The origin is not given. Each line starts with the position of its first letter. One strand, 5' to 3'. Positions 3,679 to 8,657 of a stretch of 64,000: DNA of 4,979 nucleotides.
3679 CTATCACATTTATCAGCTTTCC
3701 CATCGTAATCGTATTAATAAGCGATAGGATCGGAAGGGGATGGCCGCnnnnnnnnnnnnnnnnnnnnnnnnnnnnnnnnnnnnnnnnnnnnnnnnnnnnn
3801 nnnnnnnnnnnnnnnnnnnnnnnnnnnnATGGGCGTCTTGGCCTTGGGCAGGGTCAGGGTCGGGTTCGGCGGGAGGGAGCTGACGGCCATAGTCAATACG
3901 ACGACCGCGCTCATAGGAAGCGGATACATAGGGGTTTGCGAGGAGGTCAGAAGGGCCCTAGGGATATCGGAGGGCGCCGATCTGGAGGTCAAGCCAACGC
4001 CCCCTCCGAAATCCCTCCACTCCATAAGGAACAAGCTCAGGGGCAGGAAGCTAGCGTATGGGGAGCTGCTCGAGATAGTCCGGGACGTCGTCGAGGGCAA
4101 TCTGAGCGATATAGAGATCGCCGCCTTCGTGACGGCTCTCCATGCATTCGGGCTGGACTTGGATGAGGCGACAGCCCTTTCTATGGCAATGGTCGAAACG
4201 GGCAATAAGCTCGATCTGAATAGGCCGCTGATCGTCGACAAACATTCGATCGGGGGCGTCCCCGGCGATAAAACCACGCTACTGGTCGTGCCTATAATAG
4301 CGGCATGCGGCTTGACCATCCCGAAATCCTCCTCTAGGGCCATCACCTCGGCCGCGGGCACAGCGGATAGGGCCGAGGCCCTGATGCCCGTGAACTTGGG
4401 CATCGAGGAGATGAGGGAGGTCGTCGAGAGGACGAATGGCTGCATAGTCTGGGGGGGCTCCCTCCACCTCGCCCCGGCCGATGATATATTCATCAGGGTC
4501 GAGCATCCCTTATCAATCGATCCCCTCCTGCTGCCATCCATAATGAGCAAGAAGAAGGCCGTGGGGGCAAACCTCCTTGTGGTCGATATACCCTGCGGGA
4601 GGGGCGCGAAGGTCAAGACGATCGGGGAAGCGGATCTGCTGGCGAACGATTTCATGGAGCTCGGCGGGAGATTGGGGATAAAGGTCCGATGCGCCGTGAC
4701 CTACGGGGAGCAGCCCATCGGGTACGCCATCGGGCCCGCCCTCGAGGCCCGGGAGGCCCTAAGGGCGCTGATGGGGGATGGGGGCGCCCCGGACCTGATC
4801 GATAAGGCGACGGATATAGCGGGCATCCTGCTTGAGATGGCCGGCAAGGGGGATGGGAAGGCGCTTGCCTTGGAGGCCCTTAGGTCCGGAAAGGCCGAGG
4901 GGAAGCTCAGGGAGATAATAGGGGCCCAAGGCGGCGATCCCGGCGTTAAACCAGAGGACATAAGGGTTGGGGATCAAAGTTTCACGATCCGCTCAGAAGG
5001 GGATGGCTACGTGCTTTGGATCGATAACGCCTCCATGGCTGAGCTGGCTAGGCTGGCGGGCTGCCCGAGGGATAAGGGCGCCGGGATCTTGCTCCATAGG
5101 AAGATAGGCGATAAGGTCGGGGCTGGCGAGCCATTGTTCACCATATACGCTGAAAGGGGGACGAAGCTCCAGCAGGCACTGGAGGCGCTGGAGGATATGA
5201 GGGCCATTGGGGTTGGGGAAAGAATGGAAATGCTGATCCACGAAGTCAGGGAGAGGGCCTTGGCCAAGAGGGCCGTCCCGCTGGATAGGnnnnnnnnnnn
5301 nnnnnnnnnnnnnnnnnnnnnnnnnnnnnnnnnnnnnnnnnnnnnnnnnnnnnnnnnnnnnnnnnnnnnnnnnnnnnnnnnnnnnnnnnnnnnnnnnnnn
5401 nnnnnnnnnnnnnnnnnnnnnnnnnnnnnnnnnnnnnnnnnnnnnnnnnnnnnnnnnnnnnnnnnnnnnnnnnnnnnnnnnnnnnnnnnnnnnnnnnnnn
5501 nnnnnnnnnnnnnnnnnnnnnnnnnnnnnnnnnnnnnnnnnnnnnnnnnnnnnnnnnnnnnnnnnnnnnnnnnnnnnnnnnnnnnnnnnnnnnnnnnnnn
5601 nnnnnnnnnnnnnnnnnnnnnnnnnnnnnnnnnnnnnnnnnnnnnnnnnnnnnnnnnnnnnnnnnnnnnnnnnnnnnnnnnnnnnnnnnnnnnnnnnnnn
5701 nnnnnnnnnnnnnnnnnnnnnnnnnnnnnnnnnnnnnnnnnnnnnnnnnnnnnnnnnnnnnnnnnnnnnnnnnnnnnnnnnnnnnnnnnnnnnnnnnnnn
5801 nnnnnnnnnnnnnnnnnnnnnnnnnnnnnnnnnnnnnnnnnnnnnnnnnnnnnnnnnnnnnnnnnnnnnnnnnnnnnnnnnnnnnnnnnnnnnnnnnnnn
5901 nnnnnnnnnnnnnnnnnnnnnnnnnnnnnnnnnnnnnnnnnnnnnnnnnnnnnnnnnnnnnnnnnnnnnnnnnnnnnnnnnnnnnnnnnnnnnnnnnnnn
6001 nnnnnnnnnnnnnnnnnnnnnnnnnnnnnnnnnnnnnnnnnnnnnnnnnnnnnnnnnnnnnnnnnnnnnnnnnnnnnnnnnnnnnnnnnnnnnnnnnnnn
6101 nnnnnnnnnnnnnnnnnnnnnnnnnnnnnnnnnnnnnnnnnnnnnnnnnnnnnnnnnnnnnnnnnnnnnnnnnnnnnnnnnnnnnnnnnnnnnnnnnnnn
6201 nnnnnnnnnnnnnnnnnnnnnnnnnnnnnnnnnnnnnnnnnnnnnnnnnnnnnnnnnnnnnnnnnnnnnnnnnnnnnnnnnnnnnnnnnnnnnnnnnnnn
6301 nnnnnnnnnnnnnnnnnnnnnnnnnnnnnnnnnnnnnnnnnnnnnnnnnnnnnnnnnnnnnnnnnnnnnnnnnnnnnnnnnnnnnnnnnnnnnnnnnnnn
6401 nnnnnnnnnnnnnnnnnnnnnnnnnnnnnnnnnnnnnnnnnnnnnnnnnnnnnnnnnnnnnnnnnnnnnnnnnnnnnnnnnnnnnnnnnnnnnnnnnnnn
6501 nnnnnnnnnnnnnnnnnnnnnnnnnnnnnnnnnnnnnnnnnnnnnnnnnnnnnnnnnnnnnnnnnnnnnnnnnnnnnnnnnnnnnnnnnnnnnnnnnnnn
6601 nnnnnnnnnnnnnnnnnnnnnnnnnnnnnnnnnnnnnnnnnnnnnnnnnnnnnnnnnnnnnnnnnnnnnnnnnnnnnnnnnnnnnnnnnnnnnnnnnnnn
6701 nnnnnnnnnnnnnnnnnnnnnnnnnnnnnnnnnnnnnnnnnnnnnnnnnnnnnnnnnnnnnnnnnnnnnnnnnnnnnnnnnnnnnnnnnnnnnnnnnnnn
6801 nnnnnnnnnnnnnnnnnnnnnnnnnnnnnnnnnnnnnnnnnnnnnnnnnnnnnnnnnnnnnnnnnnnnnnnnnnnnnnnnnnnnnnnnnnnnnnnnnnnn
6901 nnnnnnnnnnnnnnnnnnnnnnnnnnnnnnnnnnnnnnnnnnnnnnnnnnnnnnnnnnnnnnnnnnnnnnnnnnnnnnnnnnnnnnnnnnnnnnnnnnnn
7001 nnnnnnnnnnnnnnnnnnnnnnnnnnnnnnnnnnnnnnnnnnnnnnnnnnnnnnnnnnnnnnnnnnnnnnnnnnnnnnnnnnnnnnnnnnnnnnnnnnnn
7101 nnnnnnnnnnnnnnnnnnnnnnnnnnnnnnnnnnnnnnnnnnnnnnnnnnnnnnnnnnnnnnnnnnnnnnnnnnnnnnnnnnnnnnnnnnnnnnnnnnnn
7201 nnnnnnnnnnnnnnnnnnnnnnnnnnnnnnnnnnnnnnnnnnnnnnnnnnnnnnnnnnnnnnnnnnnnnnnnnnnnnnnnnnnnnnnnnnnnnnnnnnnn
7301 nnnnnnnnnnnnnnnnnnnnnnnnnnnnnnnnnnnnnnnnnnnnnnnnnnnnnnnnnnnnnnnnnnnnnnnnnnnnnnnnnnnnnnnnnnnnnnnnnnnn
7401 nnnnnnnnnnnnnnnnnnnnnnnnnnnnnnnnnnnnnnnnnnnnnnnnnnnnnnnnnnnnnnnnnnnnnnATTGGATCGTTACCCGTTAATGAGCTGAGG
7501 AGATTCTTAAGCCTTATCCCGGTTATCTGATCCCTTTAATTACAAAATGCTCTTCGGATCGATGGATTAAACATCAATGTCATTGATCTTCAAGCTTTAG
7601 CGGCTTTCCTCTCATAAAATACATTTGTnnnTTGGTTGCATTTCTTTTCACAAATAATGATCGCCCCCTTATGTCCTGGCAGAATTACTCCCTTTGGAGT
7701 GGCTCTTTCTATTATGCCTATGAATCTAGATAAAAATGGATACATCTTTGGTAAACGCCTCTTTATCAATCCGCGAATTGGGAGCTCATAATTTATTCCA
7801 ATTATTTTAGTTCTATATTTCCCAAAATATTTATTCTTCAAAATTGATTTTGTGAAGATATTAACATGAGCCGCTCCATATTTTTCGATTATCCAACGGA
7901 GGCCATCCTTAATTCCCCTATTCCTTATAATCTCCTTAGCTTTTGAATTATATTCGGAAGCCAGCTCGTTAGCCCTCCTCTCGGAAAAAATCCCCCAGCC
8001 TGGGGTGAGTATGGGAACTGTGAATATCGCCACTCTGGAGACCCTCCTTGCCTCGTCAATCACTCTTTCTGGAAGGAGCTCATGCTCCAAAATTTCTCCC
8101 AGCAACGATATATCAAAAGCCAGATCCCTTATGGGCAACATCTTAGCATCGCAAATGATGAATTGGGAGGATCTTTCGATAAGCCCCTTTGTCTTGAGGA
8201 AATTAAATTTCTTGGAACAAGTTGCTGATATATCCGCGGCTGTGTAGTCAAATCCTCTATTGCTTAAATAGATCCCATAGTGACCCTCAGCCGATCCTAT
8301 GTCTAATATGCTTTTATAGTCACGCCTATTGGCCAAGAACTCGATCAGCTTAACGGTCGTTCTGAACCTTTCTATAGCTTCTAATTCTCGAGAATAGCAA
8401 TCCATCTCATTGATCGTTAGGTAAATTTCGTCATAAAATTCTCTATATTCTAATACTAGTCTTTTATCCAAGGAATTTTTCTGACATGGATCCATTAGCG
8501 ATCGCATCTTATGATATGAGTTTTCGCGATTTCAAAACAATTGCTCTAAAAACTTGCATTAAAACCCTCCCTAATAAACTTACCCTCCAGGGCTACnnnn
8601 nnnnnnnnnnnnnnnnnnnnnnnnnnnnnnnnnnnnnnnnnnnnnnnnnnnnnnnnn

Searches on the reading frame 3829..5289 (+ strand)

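Call 67: search_protein_families(library=pfam, proteins=[window:3829-5289:+], max_evalue=0.00001)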
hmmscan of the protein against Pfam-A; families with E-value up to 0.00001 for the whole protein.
window:3829-5289:+ (487 aa): 3 families
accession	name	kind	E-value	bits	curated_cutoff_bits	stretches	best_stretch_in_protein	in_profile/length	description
PF00591.27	Glycos_transf_3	-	6.1e-15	56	27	1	134-356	3-252/253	Glycosyl transferase family, a/b domain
PF02885.22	Glycos_trans_3N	-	2e-13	50.3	26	1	66-125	4-63/63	Glycosyl transferase family, helical bundle domain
PF07831.19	PYNP_C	-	7.8e-12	45.1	27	1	398-457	5-71/75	Pyrimidine nucleoside phosphorylase C-terminal domain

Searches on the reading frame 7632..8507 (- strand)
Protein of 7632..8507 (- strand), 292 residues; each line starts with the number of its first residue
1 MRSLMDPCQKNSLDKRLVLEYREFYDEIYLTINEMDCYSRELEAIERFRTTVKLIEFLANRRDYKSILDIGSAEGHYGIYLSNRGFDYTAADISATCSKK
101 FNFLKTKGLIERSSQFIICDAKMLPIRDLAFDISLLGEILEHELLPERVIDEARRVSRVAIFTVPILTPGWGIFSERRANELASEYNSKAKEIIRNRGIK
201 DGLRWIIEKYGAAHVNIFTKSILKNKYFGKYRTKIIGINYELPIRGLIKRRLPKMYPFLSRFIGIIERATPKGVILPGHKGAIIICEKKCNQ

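Call 67: search_protein_families(library=pfam, proteins=[window:7632-8507:-], max_evalue=0.00001)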
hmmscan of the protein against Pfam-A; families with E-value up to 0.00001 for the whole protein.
window:7632-8507:- (292 aa): 3 families
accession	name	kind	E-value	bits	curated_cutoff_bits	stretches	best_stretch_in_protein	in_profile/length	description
PF08241.18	Methyltransf_11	-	1.7e-09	38.6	21.2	1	68-157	1-87/95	Methyltransferase domain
PF13649.12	Methyltransf_25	-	3.3e-06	28.1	27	1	67-157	1-93/97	Methyltransferase domain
PF13489.12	Methyltransf_23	-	9.3e-06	25.9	27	0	47-158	5-109/164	Methyltransferase domain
